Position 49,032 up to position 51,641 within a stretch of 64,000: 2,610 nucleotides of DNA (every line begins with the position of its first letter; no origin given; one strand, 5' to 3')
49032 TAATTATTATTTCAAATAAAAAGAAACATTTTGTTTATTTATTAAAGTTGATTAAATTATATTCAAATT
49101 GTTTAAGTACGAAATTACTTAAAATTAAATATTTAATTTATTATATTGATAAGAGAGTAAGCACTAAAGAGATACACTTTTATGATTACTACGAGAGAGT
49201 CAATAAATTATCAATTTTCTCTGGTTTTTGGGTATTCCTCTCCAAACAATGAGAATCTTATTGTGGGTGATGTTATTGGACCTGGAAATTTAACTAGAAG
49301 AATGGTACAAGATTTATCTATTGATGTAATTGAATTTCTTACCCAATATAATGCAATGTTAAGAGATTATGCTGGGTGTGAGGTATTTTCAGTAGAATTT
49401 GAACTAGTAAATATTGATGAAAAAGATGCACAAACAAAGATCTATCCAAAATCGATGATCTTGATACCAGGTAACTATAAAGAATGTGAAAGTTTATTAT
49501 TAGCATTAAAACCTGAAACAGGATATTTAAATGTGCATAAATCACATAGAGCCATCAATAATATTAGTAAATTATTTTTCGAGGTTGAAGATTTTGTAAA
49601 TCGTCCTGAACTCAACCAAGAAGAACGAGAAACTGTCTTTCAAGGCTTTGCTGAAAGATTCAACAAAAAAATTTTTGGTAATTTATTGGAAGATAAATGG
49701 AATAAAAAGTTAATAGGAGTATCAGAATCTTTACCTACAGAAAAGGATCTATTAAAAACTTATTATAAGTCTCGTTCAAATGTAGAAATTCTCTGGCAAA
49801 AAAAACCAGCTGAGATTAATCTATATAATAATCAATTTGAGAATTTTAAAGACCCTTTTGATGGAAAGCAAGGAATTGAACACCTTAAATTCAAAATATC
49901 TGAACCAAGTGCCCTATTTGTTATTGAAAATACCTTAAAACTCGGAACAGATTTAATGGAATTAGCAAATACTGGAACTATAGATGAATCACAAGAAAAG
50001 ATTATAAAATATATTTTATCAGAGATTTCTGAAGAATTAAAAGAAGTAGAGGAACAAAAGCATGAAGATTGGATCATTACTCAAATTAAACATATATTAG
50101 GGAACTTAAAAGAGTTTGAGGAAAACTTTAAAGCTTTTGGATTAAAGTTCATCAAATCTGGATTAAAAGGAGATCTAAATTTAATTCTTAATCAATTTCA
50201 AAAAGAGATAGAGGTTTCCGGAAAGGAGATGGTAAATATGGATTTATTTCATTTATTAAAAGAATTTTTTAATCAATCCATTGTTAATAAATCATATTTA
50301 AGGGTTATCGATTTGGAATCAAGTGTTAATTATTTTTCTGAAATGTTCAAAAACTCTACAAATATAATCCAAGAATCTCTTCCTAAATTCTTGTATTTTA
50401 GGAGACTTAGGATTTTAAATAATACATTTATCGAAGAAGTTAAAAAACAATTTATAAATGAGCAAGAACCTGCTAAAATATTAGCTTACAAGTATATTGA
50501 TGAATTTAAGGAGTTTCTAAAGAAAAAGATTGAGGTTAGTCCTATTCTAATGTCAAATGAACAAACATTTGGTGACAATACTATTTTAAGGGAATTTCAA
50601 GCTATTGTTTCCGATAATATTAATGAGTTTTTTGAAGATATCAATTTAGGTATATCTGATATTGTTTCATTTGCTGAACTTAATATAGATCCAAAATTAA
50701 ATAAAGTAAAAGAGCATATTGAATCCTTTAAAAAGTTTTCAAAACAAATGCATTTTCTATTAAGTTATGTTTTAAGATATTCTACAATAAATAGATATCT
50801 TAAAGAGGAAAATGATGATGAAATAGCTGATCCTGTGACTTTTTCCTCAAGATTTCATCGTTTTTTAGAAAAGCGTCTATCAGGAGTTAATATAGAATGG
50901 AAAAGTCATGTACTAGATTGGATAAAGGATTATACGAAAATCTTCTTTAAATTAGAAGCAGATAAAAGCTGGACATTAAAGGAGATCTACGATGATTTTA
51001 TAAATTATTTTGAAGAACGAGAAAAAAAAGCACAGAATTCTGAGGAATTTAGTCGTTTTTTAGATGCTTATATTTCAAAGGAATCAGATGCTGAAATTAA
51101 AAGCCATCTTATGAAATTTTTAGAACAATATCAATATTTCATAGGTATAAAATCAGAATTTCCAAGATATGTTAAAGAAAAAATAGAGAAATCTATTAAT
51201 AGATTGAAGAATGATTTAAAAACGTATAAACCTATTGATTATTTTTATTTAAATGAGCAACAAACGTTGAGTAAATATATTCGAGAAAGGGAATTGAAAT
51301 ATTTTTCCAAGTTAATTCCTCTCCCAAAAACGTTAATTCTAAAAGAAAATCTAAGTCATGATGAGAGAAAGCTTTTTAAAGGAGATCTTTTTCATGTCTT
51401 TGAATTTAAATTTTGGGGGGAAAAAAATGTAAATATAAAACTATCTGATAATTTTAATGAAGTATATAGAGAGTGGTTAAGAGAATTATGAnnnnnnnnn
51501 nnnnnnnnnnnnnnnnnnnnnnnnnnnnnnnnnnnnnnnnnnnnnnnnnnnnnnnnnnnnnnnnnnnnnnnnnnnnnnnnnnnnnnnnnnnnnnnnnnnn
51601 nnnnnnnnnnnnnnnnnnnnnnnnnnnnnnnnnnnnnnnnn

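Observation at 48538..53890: Roadblock/LC7 gene divergent from two translationally coupled ~770-800 aa helical proteins of unknown function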

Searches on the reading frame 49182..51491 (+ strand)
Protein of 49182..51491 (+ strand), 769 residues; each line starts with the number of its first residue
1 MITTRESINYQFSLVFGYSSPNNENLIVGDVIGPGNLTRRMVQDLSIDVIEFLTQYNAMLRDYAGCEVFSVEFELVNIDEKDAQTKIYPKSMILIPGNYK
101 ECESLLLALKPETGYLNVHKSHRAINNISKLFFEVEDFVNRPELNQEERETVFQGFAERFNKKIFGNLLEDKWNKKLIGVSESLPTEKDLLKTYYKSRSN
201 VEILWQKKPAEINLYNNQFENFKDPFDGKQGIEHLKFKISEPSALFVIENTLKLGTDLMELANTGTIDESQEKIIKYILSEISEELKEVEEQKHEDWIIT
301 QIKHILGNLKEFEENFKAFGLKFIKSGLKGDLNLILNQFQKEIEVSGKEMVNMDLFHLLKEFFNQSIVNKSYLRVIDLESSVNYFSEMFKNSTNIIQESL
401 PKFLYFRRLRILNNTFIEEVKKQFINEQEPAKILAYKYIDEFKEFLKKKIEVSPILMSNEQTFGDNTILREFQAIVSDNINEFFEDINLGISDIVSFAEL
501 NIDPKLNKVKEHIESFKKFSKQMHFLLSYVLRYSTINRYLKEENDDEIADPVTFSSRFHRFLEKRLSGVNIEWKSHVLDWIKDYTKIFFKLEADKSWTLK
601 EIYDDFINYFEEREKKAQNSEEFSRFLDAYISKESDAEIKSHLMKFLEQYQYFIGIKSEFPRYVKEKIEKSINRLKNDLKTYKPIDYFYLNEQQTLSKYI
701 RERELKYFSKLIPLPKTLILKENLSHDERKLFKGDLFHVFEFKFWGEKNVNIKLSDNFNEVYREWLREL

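Call 3: search_protein_families(library=pfam, proteins=[window:49182-51491:+], max_evalue=0.1)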
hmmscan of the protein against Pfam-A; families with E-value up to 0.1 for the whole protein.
window:49182-51491:+ (769 aa): 0 families

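Call 6: find_homologous_proteins(query=window:49182-51491:+)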
Query window:49182-51491:+ (769 aa): 293 proteins with E <= 0.001 among 8000 candidates; the best 120 are listed.
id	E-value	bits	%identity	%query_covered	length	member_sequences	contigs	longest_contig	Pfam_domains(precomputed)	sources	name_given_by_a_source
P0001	0.0e+0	1687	100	100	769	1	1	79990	-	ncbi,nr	ncbi:MAG: hypothetical protein GF317_01960 [Candidatus Lokiarchaeota archaeon]|nr:hypothetical prote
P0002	2.4e-266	904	56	100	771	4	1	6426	-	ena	-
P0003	1.7e-262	891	54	100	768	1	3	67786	-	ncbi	ncbi:MAG: hypothetical protein ACFE91_02805 [Promethearchaeota archaeon]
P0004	3.1e-262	891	54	100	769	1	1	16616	-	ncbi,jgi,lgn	-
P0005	3.0e-261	887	55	100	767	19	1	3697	-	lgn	-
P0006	2.4e-260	884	55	100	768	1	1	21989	-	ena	-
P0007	7.7e-260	883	55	100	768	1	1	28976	-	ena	-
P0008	1.7e-259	882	55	100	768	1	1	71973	-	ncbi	ncbi:MAG: hypothetical protein ACFFAQ_06160 [Promethearchaeota archaeon]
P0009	1.9e-259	881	53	100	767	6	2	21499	-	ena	-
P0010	2.3e-259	881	54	100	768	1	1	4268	-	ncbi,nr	ncbi:MAG: hypothetical protein KAT66_02370 [Candidatus Lokiarchaeota archaeon]|nr:hypothetical prote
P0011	2.7e-259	881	54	100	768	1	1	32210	-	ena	-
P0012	3.4e-259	881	54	100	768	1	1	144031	-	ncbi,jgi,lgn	-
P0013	7.4e-259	879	54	100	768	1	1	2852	-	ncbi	-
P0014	9.0e-259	879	54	100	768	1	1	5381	-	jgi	-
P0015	1.0e-258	879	54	100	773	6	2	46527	-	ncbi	ncbi:MAG: hypothetical protein R6W84_07475 [Promethearchaeia archaeon]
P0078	4.0e-251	854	52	100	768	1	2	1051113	-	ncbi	ncbi:MAG: hypothetical protein ACFFCE_00140 [Promethearchaeota archaeon]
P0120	3.5e-246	838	50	100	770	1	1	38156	-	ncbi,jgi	ncbi:MAG: hypothetical protein ACTSR8_18940 [Promethearchaeota archaeon]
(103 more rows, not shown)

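Call 7: find_encoding_contigs(protein=P0078, flank=10000, max_places=2)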
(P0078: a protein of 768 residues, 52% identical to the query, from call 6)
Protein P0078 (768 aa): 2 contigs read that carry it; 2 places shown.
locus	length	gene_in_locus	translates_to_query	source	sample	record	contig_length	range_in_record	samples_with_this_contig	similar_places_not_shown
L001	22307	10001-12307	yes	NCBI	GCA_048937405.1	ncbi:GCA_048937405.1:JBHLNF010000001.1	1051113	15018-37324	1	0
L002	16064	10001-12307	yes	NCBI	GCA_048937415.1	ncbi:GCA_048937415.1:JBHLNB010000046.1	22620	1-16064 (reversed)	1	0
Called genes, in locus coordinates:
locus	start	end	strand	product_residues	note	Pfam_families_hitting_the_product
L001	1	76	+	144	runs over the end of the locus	-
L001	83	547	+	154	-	-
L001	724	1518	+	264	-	-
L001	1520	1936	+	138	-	-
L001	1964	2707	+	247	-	PF03009:GDPD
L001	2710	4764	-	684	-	PF05833:NFACT_N, PF05670:NFACT-R_1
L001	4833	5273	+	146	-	-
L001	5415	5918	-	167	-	PF01948:PyrI, PF02748:PyrI_C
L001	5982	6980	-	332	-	-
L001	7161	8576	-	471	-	PF00291:PALP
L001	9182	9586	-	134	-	PF03259:Robl_LC7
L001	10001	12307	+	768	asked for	-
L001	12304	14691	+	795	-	-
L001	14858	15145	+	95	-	-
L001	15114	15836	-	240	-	-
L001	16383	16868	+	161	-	PF09868:DUF2095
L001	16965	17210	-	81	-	PF14947:HTH_45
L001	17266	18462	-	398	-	-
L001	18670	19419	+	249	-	PF00702:Hydrolase, PF13419:HAD_2, PF13242:Hydrolase_like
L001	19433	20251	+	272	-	PF00795:CN_hydrolase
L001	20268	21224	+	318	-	PF00025:Arf, PF00071:Ras (weak), PF04670:Gtr1_RagA, PF09439:SRPRB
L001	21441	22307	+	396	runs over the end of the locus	-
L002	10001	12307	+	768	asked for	-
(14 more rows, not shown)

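Call 8: find_encoding_contigs(protein=P0120, flank=10000, max_places=2)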
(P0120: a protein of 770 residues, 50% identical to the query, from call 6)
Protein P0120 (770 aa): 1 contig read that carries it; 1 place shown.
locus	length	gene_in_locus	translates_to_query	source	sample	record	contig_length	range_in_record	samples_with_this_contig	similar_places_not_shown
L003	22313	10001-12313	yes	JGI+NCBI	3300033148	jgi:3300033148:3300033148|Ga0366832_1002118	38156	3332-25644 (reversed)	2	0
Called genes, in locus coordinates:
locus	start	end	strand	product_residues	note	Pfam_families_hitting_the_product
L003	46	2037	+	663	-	-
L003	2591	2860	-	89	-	PF01283:Ribosomal_S26e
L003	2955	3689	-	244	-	PF01066:CDP-OH_P_transf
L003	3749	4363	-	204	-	PF04013:Methyltrn_RNA_2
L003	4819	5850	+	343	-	-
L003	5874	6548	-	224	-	-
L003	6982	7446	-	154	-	-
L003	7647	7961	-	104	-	-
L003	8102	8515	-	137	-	PF03259:Robl_LC7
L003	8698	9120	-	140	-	PF04513:Baculo_PEP_C (faint)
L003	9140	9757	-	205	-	PF04513:Baculo_PEP_C (weak)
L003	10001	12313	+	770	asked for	-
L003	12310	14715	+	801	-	-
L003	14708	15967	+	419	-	-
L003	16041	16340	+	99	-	-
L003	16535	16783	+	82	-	PF01206:TusA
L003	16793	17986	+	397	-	PF00266:Aminotran_5, PF01212:Beta_elim_lyase, PF00282:Pyridoxal_deC (weak)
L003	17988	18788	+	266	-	PF01592:NifU_N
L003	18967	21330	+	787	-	PF01266:DAO (faint), PF07992:Pyr_redox_2, PF13450:NAD_binding_8 (faint), PF00070:Pyr_redox, PF02852:Pyr_redox_dim, PF00581:Rhodanese, PF01206:TusA, PF00581:Rhodanese, +1 more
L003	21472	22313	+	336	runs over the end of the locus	PF04240:Caroten_synth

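Call 18: find_related_loci(query=A1, collection=genome_contigs, flank=6000)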
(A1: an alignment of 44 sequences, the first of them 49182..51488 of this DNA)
Query A1 (769 aa) in genome_contigs; peptide patterns used: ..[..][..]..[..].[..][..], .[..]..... (x = any residue, [..] = any of these).
416 stretches matched a pattern; 120 encode a relative of the query (tblastn E <= 1e-3); the best 80 are kept; 80 distinct loci.
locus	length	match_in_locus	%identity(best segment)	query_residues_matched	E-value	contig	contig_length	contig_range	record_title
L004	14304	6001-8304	54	1-769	0e+0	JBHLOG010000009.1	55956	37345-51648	MAG: Promethearchaeota archaeon isolate DZ3M.289 DZ3M.289@1409, whole genome shotgun sequence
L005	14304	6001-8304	55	1-769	0e+0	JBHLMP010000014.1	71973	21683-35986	MAG: Promethearchaeota archaeon isolate DZ2M.348 DZ2M.348@836, whole genome shotgun sequence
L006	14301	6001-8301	54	1-769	0e+0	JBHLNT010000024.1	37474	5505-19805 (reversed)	MAG: Promethearchaeota archaeon isolate DZ2S.378 DZ2S.378@2952, whole genome shotgun sequence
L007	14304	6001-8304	54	1-769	0e+0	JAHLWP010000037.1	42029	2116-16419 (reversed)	MAG: Promethearchaeota archaeon isolate 9R3_44 NODE_81_length_42029_cov_272.711321, whole genome shotgun sequence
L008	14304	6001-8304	53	1-769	0e+0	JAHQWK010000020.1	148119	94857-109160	MAG: Promethearchaeia archaeon isolate ABR05 NODE_32_length_148119_cov_9, whole genome shotgun sequence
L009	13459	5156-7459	54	1-769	0e+0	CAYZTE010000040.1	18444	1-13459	MAG TPA_asm: uncultured archaeon isolate SRP239594_co1_176 genome assembly, contig: NODE_1210_length_18444_cov_69.195062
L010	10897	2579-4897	54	1-769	0e+0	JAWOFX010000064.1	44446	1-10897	MAG: Promethearchaeia archaeon isolate BLK6-3.bin.141 k191_1021889, whole genome shotgun sequence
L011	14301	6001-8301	54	1-769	0e+0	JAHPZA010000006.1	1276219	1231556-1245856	MAG: Promethearchaeota archaeon isolate LW40_45 NODE_2_length_1276219_cov_20.590636, whole genome shotgun sequence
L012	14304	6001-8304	53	1-769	0e+0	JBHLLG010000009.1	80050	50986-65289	MAG: Candidatus Hermodarchaeota archaeon isolate DZ1M.411 DZ1M.411@778, whole genome shotgun sequence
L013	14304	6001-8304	53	1-769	0e+0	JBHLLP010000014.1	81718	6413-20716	MAG: Candidatus Hermodarchaeota archaeon isolate DZ1M.92 DZ1M.92@747, whole genome shotgun sequence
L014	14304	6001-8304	53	1-769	0e+0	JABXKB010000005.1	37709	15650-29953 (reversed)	MAG: Promethearchaeota archaeon isolate Hel_238_bin13 contig-145_1679, whole genome shotgun sequence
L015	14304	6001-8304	52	1-769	0e+0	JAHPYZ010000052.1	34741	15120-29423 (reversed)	MAG: Promethearchaeota archaeon isolate LW30_13 NODE_248_length_34741_cov_6.961598, whole genome shotgun sequence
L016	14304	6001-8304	53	1-769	0e+0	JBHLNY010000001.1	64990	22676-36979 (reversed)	MAG: Promethearchaeota archaeon isolate DZ2S.398 DZ2S.398@1049, whole genome shotgun sequence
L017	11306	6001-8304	52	1-769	0e+0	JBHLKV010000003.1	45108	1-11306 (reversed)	MAG: Candidatus Hodarchaeota archaeon isolate DZ1M.223 DZ1M.223@2301, whole genome shotgun sequence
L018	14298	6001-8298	52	3-769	0e+0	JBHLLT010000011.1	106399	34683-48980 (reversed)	MAG: Promethearchaeota archaeon isolate DZ1S.179 DZ1S.179@243, whole genome shotgun sequence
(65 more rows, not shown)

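Call 20: predict_structure(alignment_id=A1)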
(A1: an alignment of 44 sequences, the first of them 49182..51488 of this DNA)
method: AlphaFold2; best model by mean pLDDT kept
length: 769 residues; sequences in the alignment: 44
mean_pLDDT: 75.5   pTM: 0.71
mean pLDDT of the five models: 75.5, 67.8, 62.6, 60.8, 59.3
residues with pLDDT >= 90: 86; 70-90: 461; 50-70: 141; < 50: 81
segments of 3 or more residues with pLDDT < 50: 1-39, 99-105, 107-114, 160-183
pLDDT, mean of each block of 10 residues (from residue 1): 30 34 36 44 53 63 69 79 64 60 45 50 57 55 70 56 41 39 61 87 81 84 74 79 76 81 70 90 88 88 90 84 85 88 77 83 75 80 83 90 88 91 90 92 90 68 74 90 87 88 72 88 79 73 80 87 79 85 83 73 85 85 89 88 90 88 92 76 84 83 80 87 75 80 86 87 62
secondary structure, 60 per line:
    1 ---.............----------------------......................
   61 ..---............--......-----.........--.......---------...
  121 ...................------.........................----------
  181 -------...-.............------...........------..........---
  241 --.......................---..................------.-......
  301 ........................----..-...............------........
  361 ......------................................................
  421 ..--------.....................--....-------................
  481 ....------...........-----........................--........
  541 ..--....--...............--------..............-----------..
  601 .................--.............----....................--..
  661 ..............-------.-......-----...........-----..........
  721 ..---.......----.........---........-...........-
elements in order (helices of 4 or more, strands of 3 or more residues): H4-16 H39-62 E66-77 H80-85 E91-99 E102-108 H118-139 H146-170 E192-204 E211-221 H228-237 H243-265 H269-286 H295-324 H332-346 H353-366 H375-422 H431-451 H454-457 H465-484 H491-501 H507-530 H533-542 H545-548 H551-565 H574-587 H599-617 H620-632 H637-656 H659-674 H684-688 H696-705 E711-722 H726-732 E737-745 E749-756 H758-768

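Call 26: search_solved_structures(query=A1, max_evalue=10)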
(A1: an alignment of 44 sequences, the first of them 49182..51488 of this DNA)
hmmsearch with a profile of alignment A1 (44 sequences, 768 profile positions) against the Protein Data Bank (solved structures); distinct sequences matched with E-value up to 10: 1.
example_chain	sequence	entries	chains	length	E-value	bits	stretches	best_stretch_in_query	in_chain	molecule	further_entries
5j7x_A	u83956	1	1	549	0.14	13.6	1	721-766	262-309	Dimethylaniline monooxygenase, putative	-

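Call 42: search_protein_representatives(alignment_id=A1)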
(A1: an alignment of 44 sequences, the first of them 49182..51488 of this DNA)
Query: 44 sequences, 768 profile positions. Proteins with E-value up to 0.001 (for the whole library): 105; up to 1e-10: 88; up to 1e-30: 49. The best 105 are listed.
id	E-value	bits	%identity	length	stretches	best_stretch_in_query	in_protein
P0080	0.0e+00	1138.7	-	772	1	1-768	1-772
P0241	0.0e+00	1086.7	-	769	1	1-768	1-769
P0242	3.8e-268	908.4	-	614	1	153-766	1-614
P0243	3.7e-251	852.2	-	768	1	1-766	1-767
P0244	1.8e-238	810.2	-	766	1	1-767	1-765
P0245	8.5e-194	662.5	-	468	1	53-520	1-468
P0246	1.9e-188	644.8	-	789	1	2-757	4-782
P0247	3.9e-179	614.0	-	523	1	215-735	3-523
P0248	1.4e-178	612.2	-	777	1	2-759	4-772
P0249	9.5e-174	596.2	-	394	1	376-768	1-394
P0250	1.2e-156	539.6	-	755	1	13-759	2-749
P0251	1.6e-156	539.3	-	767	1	1-763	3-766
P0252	6.9e-154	530.5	-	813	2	2-682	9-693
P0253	2.1e-148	512.4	-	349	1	1-347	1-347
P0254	1.6e-138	479.7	-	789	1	2-758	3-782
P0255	1.1e-133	463.7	-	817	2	2-677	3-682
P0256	3.8e-129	448.7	-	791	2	2-689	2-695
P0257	4.4e-122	425.3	-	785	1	2-760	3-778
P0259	3.7e-100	352.8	-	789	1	2-760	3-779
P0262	8.7e-81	288.8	-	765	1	4-764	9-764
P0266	6.5e-68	246.2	-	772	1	4-723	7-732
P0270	1.7e-63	231.6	-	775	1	15-723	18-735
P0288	5.7e-32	127.3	-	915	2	5-675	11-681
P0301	3.9e-23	98.1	-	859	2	2-502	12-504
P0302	6.9e-23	97.3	-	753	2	470-679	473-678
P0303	6.7e-21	90.8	-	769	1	91-676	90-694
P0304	1.2e-20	89.9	-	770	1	81-691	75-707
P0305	1.4e-20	89.7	-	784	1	385-674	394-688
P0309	1.0e-18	83.5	-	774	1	123-735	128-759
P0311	3.3e-17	78.5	-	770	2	392-690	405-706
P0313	7.4e-16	74.1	-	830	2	16-496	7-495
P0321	1.3e-13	66.6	-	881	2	27-625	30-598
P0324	4.4e-12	61.6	-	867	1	13-501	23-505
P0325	4.5e-12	61.6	-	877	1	4-500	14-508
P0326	2.3e-11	59.2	-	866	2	4-512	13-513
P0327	3.5e-11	58.6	-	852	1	19-629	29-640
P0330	6.0e-10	54.5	-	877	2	5-504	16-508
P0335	3.0e-07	45.6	-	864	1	5-412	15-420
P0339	8.6e-06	40.8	-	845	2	27-506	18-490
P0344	2.4e-04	36.0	-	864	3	4-171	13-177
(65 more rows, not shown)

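Call 43: list_cluster_members(proteins=[P0246, P0252, P0262, P0270, P0288, P0301, P0303, P0313, P0321, P0330])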
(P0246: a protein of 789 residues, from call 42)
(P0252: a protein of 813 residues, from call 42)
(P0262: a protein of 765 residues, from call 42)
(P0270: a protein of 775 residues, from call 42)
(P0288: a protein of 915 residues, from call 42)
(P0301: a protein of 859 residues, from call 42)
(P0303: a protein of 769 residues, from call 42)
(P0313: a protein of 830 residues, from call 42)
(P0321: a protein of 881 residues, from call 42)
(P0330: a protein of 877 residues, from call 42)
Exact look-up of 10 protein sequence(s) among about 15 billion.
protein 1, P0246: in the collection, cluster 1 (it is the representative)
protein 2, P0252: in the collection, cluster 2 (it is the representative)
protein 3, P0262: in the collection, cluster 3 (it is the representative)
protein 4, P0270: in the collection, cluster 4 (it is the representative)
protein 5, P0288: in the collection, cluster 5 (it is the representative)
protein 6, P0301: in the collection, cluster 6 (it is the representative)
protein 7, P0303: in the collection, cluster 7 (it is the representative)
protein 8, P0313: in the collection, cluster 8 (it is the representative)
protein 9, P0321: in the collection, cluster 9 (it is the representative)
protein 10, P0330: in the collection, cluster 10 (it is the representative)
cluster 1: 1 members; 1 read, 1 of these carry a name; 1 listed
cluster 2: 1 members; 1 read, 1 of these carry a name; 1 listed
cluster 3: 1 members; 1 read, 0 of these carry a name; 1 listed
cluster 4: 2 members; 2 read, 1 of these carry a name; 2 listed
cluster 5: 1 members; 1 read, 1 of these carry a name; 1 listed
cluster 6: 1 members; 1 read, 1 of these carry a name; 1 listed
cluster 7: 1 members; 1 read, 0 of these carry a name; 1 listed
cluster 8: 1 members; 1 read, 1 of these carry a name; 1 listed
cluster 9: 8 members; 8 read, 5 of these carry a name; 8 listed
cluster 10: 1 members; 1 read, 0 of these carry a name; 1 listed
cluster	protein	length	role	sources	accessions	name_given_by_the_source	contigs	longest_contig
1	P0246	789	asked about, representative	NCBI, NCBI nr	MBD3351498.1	MAG: hypothetical protein GF364_08420 [Candidatus Lokiarchaeota archaeon] | hypothetical protein [Candidatus Lokiarchaeota archaeon]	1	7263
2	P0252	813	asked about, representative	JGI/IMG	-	hypothetical protein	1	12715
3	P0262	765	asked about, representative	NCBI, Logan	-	-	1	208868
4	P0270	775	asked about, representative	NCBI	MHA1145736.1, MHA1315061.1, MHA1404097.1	MAG: hypothetical protein ACTSRW_13430 [Candidatus Helarchaeota archaeon]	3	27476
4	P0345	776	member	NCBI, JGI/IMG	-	-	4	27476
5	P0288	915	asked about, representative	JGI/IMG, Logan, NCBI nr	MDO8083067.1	hypothetical protein [Candidatus Freyarchaeota archaeon]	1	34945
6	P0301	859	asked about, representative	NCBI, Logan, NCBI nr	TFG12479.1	hypothetical protein EU537_09350 [Candidatus Thorarchaeota archaeon] | MAG: hypothetical protein EU537_09350 [Candidatus Thorarchaeota archaeon]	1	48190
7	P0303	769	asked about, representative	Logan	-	-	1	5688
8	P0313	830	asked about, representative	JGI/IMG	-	hypothetical protein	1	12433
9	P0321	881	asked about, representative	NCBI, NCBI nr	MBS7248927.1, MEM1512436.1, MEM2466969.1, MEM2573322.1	MAG: hypothetical protein QXN15_07750 [Candidatus Jordarchaeales archaeon] | hypothetical protein [Candidatus Jordarchaeia archaeon]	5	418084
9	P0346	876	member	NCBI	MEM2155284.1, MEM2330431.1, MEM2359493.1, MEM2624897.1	MAG: hypothetical protein QXX18_05490 [Candidatus Jordarchaeales archaeon]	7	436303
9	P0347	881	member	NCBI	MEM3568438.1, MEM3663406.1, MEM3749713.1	MAG: hypothetical protein QXK32_02465 [Candidatus Jordarchaeales archaeon]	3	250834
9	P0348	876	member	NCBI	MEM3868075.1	MAG: hypothetical protein QXW47_04675 [Candidatus Jordarchaeales archaeon]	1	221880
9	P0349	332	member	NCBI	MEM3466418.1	MAG: hypothetical protein QW566_08115, partial [Candidatus Jordarchaeales archaeon]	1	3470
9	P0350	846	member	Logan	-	-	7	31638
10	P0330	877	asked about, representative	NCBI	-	-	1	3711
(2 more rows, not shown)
